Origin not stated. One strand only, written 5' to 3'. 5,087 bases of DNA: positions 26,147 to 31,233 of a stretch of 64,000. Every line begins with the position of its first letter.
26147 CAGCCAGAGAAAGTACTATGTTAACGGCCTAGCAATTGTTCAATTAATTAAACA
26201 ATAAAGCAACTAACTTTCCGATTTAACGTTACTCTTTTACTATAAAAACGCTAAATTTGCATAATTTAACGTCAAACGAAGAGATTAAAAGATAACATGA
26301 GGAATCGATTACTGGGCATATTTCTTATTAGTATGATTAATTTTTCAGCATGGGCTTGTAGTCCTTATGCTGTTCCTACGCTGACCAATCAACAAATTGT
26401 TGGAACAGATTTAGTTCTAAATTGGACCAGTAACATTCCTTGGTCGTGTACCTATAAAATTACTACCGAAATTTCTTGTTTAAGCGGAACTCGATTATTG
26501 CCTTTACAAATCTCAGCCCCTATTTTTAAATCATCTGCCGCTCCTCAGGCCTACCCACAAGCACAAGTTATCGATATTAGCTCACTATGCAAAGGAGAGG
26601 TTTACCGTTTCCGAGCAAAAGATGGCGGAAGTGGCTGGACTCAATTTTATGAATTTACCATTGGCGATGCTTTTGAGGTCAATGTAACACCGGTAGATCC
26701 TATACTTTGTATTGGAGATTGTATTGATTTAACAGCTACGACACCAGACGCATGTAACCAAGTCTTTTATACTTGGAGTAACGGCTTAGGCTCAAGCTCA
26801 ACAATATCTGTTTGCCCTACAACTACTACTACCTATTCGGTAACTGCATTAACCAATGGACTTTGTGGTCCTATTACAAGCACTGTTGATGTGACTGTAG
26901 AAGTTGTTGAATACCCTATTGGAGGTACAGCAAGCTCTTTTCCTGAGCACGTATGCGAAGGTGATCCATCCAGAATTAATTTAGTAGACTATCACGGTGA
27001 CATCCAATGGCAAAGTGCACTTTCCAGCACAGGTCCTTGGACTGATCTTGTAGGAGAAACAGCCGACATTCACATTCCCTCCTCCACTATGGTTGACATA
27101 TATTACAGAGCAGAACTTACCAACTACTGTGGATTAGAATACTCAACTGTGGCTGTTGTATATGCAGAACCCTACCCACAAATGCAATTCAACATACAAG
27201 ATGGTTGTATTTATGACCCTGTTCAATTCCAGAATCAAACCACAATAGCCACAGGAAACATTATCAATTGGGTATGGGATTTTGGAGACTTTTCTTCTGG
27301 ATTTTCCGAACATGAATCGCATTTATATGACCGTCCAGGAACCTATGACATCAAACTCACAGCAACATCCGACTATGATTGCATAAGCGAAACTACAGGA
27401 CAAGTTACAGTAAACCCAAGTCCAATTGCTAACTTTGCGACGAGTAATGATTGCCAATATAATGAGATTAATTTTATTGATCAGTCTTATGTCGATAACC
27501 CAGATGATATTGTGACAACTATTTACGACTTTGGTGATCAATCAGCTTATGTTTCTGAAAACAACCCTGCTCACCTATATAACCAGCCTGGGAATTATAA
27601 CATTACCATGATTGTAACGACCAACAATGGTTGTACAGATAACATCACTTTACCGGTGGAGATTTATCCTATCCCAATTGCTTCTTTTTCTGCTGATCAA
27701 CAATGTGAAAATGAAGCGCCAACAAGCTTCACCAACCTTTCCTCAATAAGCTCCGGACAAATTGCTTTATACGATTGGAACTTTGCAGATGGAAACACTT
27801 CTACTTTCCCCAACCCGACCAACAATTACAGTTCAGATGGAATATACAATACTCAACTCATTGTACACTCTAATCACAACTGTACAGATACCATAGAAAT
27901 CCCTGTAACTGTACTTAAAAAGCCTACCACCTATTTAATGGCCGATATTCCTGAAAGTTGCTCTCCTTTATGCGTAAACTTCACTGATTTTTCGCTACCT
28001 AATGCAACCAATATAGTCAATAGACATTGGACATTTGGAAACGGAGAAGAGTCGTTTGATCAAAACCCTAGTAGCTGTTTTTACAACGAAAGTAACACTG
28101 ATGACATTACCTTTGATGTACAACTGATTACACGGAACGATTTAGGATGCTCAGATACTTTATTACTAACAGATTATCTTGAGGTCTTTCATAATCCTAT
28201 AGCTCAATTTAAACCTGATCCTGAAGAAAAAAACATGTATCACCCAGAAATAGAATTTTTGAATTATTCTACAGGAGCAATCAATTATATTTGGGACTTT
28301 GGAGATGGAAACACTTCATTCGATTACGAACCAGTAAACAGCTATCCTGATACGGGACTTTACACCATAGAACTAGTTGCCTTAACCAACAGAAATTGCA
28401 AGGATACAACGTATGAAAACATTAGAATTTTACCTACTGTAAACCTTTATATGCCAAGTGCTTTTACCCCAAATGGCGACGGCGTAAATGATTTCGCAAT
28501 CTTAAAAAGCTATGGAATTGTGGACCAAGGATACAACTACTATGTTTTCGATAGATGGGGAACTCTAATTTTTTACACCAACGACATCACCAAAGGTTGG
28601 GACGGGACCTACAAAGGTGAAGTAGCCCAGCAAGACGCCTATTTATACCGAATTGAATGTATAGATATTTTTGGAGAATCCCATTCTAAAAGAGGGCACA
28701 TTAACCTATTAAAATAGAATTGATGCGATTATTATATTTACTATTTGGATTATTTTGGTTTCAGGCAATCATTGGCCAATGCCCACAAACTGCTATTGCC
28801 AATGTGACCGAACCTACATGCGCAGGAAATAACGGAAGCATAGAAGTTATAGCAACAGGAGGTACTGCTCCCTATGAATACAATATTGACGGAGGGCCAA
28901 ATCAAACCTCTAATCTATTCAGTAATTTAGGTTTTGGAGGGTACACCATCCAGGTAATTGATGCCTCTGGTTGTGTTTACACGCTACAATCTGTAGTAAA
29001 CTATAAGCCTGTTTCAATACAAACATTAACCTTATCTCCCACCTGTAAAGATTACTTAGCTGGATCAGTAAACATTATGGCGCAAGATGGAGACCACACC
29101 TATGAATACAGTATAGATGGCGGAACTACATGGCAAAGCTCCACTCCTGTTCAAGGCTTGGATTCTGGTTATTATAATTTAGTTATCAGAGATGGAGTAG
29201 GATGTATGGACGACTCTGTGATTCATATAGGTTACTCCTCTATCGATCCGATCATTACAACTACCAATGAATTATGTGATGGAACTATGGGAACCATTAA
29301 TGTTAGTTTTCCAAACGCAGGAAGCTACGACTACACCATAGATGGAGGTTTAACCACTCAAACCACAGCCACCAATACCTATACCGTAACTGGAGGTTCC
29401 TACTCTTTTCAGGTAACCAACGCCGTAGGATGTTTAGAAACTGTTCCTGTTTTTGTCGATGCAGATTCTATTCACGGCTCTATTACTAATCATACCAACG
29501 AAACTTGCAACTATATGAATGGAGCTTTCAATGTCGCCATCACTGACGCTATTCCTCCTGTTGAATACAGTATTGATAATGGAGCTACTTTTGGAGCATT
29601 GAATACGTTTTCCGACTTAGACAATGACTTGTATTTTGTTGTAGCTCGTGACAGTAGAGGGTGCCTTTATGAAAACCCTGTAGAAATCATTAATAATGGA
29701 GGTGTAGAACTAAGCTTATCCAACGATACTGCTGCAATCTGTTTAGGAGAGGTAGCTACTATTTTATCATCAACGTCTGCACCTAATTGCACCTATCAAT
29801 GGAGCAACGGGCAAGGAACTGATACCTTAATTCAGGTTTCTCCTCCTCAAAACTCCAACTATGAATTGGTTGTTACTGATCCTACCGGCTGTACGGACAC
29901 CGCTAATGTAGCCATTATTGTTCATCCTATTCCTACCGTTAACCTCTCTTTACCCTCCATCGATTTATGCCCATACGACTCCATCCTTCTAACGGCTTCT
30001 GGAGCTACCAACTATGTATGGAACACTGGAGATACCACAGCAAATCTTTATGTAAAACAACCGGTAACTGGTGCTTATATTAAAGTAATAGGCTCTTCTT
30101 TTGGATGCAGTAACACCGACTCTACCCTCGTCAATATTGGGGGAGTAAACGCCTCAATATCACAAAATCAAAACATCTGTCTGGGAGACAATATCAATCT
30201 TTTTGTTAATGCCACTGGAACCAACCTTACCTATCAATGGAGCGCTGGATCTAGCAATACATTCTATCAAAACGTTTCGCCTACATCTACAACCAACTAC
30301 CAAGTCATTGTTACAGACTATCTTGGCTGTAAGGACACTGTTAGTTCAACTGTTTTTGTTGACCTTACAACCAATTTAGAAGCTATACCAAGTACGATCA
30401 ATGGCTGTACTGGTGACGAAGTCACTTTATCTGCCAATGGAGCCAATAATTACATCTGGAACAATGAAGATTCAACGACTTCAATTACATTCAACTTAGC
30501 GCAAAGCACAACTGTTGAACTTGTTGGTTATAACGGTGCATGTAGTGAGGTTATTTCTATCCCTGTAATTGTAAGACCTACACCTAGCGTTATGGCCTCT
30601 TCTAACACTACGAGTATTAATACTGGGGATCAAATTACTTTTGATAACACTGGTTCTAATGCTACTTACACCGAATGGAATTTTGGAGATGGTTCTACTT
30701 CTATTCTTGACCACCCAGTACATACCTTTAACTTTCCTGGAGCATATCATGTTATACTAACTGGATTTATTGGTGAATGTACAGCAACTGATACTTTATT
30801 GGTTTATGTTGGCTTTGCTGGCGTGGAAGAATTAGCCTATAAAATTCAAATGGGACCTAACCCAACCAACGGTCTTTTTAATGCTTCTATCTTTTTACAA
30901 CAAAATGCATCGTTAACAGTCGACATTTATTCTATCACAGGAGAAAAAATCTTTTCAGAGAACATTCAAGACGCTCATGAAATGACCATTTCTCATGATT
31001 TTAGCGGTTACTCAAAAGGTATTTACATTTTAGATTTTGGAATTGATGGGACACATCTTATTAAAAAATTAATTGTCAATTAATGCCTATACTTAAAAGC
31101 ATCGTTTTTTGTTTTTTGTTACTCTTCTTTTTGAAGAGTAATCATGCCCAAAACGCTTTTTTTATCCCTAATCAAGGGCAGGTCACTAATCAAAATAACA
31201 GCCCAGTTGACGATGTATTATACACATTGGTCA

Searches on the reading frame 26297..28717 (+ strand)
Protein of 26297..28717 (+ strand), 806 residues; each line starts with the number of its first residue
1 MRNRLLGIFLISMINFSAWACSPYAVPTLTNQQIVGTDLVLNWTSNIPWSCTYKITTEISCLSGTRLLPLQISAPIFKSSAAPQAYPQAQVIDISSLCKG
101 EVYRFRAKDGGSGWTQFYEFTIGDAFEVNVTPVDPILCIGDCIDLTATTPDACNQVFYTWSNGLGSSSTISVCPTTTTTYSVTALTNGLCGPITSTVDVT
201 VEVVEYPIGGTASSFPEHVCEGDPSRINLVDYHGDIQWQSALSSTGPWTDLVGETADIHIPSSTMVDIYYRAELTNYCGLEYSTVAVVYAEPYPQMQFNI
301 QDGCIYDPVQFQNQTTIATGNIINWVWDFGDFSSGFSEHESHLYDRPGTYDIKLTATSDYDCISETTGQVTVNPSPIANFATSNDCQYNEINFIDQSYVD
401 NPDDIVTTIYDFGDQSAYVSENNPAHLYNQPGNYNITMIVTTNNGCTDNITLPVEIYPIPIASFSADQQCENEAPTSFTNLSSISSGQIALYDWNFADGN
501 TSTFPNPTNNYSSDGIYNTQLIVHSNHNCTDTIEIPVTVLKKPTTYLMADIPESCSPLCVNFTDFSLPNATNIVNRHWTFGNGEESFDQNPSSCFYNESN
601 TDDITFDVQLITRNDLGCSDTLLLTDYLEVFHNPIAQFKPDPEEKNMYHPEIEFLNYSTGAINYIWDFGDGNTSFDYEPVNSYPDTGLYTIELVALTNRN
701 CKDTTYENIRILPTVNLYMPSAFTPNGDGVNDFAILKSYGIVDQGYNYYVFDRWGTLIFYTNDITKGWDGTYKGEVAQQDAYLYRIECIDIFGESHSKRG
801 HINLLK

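Call 77: search_protein_families(library=pfam, proteins=[window:26297-28717:+], max_evalue=0.00001)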
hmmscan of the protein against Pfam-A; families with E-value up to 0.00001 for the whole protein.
window:26297-28717:+ (806 aa): 3 families
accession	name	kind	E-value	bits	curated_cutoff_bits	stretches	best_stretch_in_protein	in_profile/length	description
PF18911.6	PKD_4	-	2.7e-53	178.4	27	4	373-451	1-78/85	PKD domain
PF00801.26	PKD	-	1.1e-29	102.6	23.5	1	308-360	16-69/80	PKD domain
PF13585.12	CHU_C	-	5.3e-12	46.1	27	1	719-802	3-84/86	CHU_C Type IX secretion signal domain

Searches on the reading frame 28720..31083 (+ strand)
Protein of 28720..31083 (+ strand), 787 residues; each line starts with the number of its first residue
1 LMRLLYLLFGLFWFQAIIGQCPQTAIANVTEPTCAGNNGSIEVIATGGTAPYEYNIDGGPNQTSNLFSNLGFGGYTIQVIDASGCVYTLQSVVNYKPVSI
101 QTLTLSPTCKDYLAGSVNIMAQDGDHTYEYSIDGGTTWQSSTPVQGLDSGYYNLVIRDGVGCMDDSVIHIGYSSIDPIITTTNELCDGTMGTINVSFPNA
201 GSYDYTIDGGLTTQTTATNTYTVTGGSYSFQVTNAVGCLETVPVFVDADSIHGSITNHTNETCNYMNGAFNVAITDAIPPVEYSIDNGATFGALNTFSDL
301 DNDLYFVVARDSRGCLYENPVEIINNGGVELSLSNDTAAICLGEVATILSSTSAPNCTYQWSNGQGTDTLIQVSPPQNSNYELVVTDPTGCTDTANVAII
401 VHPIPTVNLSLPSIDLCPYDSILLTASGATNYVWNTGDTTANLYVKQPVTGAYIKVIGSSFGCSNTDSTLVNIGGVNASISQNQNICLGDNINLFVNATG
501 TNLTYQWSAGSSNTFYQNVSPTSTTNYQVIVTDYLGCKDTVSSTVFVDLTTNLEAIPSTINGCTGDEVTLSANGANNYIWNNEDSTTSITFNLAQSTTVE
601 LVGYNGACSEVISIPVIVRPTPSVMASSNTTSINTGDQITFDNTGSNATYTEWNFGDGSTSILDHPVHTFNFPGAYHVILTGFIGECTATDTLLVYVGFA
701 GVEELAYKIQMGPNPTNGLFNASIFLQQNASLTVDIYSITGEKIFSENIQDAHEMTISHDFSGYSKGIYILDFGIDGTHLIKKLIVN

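Call 77: search_protein_families(library=pfam, proteins=[window:28720-31083:+], max_evalue=0.00001)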
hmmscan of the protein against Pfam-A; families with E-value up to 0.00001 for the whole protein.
window:28720-31083:+ (787 aa): 4 families
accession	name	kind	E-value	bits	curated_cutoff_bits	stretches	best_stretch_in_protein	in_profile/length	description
PF13573.12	SprB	-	4.9e-10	39.3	28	1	27-60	2-36/37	SprB repeat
PF00801.26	PKD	-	5.6e-10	39.5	23.5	1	627-691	5-74/80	PKD domain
PF18962.6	Por_Secre_tail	-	6.1e-10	39.7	27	1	713-786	3-75/75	Secretion system C-terminal sorting domain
PF18911.6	PKD_4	-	7.7e-09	35.9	27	1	622-681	4-67/85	PKD domain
